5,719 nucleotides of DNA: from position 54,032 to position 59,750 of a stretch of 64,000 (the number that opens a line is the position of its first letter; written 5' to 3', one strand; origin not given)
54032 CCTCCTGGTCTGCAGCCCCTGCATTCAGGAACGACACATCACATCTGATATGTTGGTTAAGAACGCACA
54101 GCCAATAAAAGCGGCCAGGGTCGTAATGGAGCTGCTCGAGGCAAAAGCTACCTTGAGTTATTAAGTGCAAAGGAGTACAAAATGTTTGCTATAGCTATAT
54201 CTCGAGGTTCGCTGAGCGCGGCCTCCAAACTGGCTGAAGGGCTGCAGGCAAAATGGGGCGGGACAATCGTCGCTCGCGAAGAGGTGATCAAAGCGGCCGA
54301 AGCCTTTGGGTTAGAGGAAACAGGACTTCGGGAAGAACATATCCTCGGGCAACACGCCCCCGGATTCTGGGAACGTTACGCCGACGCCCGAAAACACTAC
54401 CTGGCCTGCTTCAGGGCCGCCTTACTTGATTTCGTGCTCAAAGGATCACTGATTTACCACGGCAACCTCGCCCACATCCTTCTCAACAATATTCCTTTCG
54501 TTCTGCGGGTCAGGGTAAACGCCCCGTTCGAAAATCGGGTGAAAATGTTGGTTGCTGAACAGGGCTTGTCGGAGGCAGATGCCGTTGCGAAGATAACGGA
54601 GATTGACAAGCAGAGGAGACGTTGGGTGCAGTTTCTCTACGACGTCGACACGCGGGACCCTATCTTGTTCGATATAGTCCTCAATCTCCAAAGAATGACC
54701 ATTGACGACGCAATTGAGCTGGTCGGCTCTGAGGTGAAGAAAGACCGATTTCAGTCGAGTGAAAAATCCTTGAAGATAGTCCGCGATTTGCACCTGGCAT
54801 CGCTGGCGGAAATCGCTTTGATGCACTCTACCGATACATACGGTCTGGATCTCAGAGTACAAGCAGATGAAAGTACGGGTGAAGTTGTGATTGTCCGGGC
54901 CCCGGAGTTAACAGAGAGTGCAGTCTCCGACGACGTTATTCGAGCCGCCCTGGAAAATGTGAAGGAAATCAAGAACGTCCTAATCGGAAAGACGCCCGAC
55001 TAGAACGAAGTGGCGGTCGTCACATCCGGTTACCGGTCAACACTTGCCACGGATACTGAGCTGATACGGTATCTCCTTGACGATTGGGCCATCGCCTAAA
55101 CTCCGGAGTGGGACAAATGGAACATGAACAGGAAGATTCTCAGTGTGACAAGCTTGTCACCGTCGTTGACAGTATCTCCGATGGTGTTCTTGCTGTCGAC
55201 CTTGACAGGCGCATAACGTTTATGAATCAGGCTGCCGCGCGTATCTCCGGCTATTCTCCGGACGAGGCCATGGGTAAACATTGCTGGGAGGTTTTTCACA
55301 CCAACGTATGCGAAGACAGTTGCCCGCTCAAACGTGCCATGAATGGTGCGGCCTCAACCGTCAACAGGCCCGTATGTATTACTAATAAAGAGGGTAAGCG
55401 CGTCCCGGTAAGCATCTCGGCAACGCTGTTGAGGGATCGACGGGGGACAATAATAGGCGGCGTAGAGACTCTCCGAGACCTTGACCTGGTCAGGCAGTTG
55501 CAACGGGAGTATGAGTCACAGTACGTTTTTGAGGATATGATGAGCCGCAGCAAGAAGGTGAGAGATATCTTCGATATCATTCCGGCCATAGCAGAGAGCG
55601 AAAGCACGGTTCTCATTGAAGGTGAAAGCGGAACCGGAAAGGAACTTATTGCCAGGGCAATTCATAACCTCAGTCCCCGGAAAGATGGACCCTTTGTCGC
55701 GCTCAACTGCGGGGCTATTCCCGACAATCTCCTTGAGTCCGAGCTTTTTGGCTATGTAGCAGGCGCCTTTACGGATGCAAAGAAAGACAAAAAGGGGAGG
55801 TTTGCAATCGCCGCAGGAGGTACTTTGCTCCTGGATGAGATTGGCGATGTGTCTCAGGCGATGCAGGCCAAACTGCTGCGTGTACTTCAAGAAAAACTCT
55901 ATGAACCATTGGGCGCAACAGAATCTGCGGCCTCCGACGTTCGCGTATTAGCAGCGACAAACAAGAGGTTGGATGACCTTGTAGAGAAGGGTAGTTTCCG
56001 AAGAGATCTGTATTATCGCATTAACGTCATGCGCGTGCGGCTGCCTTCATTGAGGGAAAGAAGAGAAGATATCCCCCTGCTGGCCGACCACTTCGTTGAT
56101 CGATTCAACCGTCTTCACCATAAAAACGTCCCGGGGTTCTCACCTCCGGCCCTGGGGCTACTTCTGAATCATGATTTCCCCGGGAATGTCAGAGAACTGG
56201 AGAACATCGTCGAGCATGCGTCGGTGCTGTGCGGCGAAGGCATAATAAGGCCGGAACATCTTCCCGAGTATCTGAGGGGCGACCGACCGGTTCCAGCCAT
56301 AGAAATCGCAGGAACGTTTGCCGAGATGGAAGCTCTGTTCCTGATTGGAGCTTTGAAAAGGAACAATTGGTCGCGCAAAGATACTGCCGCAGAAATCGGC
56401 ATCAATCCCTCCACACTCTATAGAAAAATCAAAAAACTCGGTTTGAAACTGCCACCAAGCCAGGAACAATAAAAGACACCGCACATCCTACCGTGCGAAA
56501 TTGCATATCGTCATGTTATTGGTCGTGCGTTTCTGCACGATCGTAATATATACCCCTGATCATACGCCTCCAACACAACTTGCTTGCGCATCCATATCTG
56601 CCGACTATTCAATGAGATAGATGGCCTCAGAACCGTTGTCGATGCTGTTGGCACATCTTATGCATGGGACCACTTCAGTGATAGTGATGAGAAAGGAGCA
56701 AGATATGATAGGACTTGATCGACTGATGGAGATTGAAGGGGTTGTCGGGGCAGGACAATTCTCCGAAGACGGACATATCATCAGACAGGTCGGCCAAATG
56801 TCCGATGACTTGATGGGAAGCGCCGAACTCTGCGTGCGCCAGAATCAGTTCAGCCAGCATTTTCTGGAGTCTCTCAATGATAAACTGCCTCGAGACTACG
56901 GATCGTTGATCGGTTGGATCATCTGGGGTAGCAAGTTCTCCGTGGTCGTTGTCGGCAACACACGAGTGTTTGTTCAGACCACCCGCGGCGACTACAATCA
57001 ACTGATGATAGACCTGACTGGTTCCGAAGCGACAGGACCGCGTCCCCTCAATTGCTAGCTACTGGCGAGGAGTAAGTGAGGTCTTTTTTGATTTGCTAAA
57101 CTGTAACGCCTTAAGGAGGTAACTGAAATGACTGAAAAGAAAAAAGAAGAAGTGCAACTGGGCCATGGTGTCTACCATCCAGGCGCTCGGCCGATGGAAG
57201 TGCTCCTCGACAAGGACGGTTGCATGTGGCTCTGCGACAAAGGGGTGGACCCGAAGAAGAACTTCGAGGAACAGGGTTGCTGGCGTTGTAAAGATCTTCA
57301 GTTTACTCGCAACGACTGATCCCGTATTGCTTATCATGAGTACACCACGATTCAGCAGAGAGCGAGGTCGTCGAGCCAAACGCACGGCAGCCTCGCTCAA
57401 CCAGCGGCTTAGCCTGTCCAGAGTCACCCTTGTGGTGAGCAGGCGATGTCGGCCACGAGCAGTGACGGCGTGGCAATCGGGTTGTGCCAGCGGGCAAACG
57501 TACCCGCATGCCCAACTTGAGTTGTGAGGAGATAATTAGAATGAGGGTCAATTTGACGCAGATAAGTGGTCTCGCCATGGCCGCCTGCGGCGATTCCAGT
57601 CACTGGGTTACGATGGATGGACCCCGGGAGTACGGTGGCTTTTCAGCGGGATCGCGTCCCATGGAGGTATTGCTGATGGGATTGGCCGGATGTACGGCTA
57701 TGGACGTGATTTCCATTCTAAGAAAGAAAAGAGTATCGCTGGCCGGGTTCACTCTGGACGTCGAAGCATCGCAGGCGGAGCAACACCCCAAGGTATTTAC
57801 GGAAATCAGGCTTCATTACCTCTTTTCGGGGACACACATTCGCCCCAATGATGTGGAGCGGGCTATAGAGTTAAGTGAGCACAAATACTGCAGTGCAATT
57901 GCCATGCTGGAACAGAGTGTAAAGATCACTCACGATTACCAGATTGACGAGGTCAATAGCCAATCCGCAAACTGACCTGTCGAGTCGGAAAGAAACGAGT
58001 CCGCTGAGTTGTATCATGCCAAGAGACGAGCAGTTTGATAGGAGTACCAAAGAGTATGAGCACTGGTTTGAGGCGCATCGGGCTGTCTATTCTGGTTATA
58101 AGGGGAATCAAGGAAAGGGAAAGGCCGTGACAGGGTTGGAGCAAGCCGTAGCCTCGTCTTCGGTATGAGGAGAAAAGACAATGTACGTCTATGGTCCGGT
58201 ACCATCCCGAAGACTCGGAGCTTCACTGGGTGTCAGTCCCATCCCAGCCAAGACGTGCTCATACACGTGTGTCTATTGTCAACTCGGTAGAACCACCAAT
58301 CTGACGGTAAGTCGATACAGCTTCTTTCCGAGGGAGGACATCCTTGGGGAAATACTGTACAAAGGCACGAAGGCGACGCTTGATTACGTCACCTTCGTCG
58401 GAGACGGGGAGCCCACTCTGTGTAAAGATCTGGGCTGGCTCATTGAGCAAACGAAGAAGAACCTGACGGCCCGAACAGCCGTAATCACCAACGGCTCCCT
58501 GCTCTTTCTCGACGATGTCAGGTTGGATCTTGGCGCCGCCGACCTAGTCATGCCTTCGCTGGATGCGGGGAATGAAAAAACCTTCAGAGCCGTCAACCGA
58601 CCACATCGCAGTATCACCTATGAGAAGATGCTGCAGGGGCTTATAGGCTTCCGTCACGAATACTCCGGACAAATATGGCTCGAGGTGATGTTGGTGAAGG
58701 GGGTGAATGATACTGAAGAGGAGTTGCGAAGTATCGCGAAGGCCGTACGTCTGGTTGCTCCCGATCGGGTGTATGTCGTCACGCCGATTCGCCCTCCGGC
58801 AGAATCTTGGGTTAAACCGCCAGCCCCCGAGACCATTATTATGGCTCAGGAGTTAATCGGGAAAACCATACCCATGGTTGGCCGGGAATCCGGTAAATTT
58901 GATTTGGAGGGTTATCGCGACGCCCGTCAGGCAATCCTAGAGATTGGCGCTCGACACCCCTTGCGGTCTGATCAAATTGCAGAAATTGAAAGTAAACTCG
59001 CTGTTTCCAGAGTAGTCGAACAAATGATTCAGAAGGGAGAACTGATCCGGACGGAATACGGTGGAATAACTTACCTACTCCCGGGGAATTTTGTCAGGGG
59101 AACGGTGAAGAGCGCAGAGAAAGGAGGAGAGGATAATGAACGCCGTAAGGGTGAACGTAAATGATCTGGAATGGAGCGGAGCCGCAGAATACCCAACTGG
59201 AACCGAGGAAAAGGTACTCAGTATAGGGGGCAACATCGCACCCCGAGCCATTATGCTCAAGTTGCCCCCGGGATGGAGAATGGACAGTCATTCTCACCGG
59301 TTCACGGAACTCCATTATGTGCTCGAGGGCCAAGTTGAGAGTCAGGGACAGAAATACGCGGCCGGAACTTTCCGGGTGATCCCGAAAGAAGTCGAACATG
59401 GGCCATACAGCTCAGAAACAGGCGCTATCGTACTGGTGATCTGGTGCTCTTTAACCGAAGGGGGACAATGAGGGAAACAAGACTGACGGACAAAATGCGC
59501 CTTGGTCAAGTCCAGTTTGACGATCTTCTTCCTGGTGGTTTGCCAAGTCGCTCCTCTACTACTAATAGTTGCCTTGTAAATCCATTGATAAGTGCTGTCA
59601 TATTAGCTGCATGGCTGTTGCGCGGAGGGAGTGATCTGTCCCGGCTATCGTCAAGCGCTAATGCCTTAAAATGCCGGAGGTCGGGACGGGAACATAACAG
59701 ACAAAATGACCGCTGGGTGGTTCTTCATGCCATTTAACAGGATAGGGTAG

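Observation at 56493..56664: Near-consensus sigma-54 promoter with two phased upstream dyads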

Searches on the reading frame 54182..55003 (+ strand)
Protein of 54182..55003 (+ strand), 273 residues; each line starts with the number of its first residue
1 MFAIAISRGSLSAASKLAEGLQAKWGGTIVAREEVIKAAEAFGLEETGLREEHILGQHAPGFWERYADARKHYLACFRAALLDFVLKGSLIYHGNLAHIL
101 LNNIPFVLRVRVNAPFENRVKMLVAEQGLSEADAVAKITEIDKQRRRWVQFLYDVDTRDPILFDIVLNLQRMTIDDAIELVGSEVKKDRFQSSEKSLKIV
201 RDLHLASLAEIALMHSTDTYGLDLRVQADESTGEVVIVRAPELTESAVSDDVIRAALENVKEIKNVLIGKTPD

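Call 3: search_protein_families(library=pfam, proteins=[window:54182-55003:+], max_evalue=0.01)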
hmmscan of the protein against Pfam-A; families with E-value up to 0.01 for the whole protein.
window:54182-55003:+ (273 aa): 1 family
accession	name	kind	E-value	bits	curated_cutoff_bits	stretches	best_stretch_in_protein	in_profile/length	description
PF13189.12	Cytidylate_kin2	-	8.3e-25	88.4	28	1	4-169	2-174/176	Cytidylate kinase-like family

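Call 16: search_protein_families(library=ncbifam, proteins=[window:54182-55003:+], max_evalue=0.01)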
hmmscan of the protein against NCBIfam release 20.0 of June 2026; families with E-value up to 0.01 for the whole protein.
window:54182-55003:+ (273 aa): 2 families
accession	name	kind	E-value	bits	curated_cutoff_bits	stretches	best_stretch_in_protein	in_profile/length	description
TIGR02173.1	cyt_kin_arch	equivalog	4.7e-05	23.5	102.1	1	89-183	74-166/169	(d)CMP kinase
NF002879.0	PRK03333.1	equivalog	0.0041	16.2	215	1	106-147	124-166/395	dephospho-CoA kinase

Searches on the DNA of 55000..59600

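Call 64: search_rna_families(source=window, start=55000, end=59600, threshold=evalue, max_evalue=1)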
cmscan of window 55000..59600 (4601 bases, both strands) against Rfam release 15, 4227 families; matches with E-value up to 1: 1.
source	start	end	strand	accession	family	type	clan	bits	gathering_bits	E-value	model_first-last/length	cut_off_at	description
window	56881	56937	+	RF01747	msiK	Cis-reg;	-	18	33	0.74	1-60/60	no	msiK RNA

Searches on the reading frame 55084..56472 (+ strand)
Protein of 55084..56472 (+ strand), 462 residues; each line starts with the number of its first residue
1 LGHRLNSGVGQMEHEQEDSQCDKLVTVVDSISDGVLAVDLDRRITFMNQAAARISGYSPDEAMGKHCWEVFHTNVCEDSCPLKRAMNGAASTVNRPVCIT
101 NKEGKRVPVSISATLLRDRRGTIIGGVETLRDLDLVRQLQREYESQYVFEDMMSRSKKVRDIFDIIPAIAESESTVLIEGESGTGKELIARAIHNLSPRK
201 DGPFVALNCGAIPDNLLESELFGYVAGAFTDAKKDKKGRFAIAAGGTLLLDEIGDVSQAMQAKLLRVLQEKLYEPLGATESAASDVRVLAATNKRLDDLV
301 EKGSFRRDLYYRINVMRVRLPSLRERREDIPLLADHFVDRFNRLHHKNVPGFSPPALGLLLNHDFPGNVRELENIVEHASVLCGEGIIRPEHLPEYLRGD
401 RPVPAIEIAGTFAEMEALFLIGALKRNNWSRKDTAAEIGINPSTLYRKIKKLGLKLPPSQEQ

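Call 3: search_protein_families(library=pfam, proteins=[window:55084-56472:+], max_evalue=0.01)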
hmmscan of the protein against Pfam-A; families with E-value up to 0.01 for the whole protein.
window:55084-56472:+ (462 aa): 15 families
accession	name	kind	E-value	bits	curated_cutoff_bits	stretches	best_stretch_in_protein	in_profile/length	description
PF00158.32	Sigma54_activat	-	3.1e-67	225.9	20.2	1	153-318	2-167/168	Sigma-54 interaction domain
PF25601.1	AAA_lid_14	-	8e-28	96.5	27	1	324-401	1-78/87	AAA+ ATPase lid domain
PF14532.12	Sigma54_activ_2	-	1.1e-21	77.9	25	1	154-323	2-138/138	Sigma-54 interaction domain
PF08448.16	PAS_4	-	1.8e-16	60.7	23.1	1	28-133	1-105/110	PAS fold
PF13426.13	PAS_9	-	4.4e-16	59.5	27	1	33-133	2-101/103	PAS domain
PF00989.32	PAS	-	1.6e-13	51.1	22.6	1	24-132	3-112/113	PAS fold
PF02954.25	HTH_8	-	1.9e-09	37.5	22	1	413-452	3-42/42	Bacterial regulatory protein, Fis family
PF13188.13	PAS_8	-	1.3e-08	34.9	21.8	1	26-72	5-51/65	PAS domain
PF00004.35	AAA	-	7.7e-07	30.1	21.2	1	176-300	1-115/131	ATPase family associated with various cellular activities (AAA)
PF07728.20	AAA_5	-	8.4e-07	29.5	22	1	176-295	2-124/139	AAA domain (dynein-related subfamily)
PF13604.12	AAA_30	-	0.0026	18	27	1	168-270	12-114/191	AAA domain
PF13191.12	AAA_16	-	0.0034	18.3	32.6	1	155-269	5-121/167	AAA ATPase domain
PF13518.12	HTH_28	-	0.0034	17.9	25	0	423-451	8-35/52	Helix-turn-helix domain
PF08447.18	PAS_3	-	0.0045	17.7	25.6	0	45-124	2-83/89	PAS fold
PF01078.27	Mg_chelatase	-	0.0095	15.8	20.3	0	174-199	23-48/207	Magnesium chelatase, subunit ChlI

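Call 16: search_protein_families(library=ncbifam, proteins=[window:55084-56472:+], max_evalue=0.01)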
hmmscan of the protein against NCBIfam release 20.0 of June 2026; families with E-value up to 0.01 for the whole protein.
window:55084-56472:+ (462 aa): 44 families (the best 25 are shown)
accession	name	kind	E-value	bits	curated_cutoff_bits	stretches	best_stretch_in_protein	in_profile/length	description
TIGR01817.1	nifA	equivalog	2.8e-102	343.2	528.85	1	137-393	182-438/534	nif-specific transcriptional activator NifA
NF041552.1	TF_PrdR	equivalog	4.1e-101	339.1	795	1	18-451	130-575/577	sigma-54 dependent transcriptional regulator PrdR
NF008469.0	PRK11361.1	equivalog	1.2e-92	311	714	1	136-454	129-456/461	acetoacetate metabolism transcriptional regulator AtoC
TIGR02915.1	PEP_resp_reg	equivalog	8e-91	305.1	502.6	1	137-455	127-445/445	PEP-CTERM-box response regulator transcription factor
NF038308.1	RNA_repair_RtcR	equivalog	2.4e-88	297.3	650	1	138-400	168-439/530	RNA repair transcriptional activator RtcR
TIGR01818.1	ntrC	equivalog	6e-88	295.7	558.6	1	145-397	129-381/463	nitrogen regulation protein NR(I)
NF007689.0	PRK10365.1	equivalog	7.4e-85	285.3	760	1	151-449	140-439/441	sigma-54-dependent response regulator transcription factor ZraR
NF003451.0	PRK05022.1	equivalog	1.2e-84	284.9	476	1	146-383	186-423/512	nitric oxide reductase transcriptional regulator NorR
TIGR02329.1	propionate_PrpR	equivalog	1.2e-79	268.3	499.2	1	131-451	192-526/526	propionate catabolism operon regulatory protein PrpR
NF011695.0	PRK15115.1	equivalog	7.3e-78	262.3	763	1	149-411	134-397/445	two-component system response regulator GlrR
NF050807.1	TransRegFlbDCaul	equivalog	9.4e-78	262.1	750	1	151-389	119-357/454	sigma-54-dependent transcriptional regulator FlbD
NF011958.0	PRK15429.1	equivalog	2.4e-77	261.1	830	1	133-455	365-687/692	formate hydrogenlyase transcriptional activator FlhA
NF041906.1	V4R_TF_MobR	exception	1.1e-76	258.5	999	1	135-384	217-466/544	phenol degradation transcriptional regulator MobR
NF008085.0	PRK10820.1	equivalog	5.2e-75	253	576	1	22-453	80-511/520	transcriptional regulator TyrR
NF008485.2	PRK11388.1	equivalog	5.6e-75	252.9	551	1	19-455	207-638/643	dihydroxyacetone kinase operon transcriptional regulator DhaR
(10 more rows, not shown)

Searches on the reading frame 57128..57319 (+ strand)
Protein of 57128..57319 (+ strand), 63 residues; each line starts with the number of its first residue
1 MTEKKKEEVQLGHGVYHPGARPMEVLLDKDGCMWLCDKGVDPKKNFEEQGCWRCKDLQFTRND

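Call 3: search_protein_families(library=pfam, proteins=[window:57128-57319:+], max_evalue=0.01)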
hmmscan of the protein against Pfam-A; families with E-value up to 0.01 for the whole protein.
window:57128-57319:+ (63 aa): 0 families

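Call 16: search_protein_families(library=ncbifam, proteins=[window:57128-57319:+], max_evalue=0.01)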
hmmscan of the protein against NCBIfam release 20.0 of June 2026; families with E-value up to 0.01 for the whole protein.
window:57128-57319:+ (63 aa): 0 families

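Call 22: search_protein_families(library=pfam, proteins=[window:57128-57319:+], max_evalue=10)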
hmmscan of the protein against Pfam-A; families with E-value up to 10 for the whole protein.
window:57128-57319:+ (63 aa): 1 family
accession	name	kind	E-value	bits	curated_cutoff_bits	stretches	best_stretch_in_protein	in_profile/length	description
PF12554.13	MOZART1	-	0.28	11.4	27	1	32-43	26-37/47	Mitotic-spindle organizing gamma-tubulin ring associated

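Call 55: search_solved_structures(query=window:57128-57316:+, max_evalue=10)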
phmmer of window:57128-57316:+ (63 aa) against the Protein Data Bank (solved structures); distinct sequences matched with E-value up to 10: 29.
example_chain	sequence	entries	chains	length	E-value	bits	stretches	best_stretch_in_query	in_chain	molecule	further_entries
7zph_A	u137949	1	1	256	0.00098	22.6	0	21-40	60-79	Pizza6-TNK-RSH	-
6i38_A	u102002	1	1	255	0.00099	22.6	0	21-40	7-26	nv2Pizza6-AYW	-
6i37_A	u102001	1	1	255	0.001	22.5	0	22-40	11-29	nv1Pizza6-AYW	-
6i3b_A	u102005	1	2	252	0.0011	22.4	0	22-40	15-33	cPizza6-AYW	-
6f0q_A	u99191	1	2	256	0.0012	22.3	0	22-40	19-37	Pizza6-AYW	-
6i3a_A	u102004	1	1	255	0.006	20.1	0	22-40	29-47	v22Pizza6-AYW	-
6i39_A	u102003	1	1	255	0.015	18.9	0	22-40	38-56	v31Pizza6-AYW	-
7ovj_A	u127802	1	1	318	0.02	18.5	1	12-42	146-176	Dual specificity mitogen-activated protein kinase kinase 7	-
6ib0_A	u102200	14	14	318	0.02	18.5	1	12-42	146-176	Dual specificity mitogen-activated protein kinase kinase 7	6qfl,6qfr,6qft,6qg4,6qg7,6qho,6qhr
6ib2_A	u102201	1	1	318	0.02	18.5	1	12-42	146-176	Dual specificity mitogen-activated protein kinase kinase 7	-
6yg0_A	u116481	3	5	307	0.021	18.4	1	12-42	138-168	Dual specificity mitogen-activated protein kinase kinase 7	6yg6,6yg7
6yfz_A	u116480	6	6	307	0.021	18.4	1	12-42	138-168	Dual specificity mitogen-activated protein kinase kinase 7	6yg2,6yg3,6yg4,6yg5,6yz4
2dyl_A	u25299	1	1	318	0.022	18.3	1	12-42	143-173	Dual specificity mitogen-activated protein kinase kinase 7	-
5y90_A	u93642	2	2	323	0.023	18.3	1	12-42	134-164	Dual specificity mitogen-activated protein kinase kinase 7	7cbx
3wzu_A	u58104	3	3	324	0.023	18.3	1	12-42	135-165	Dual specificity mitogen-activated protein kinase kinase 7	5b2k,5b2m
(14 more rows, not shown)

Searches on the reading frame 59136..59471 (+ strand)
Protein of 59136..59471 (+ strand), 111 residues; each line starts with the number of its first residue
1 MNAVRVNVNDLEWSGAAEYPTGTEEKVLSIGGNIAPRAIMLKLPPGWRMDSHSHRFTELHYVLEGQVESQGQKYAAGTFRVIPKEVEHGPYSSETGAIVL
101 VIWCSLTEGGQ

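Call 3: search_protein_families(library=pfam, proteins=[window:59136-59471:+], max_evalue=0.01)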
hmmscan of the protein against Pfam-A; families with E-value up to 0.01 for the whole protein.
window:59136-59471:+ (111 aa): 4 families
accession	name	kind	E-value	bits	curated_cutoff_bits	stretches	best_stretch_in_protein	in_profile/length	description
PF12973.13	Cupin_7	-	2.1e-14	53.6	27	1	3-101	3-99/105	ChrR Cupin-like domain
PF07883.17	Cupin_2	-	3.6e-07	30.2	27.2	1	41-100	3-66/70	Cupin domain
PF14499.12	DUF4437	-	0.0013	18.4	24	1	3-101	136-241/250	Domain of unknown function (DUF4437)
PF02311.25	AraC_binding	-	0.0039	17.4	21.1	1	45-70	12-37/135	AraC-like ligand binding domain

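Call 16: search_protein_families(library=ncbifam, proteins=[window:59136-59471:+], max_evalue=0.01)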
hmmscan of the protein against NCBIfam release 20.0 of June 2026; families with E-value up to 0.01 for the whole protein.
window:59136-59471:+ (111 aa): 2 families
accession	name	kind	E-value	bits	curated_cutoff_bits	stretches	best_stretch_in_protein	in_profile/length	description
TIGR02451.1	anti_sig_ChrR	subfamily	1.3e-07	31.7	124.5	1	33-94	125-186/216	ChrR family anti-sigma-E factor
NF051881.1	StressantisigmaChrR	equivalog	2.6e-07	30.5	300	1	35-95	120-180/209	cadmium/peroxide/UV radiation responsive anti-sigma factor ChrR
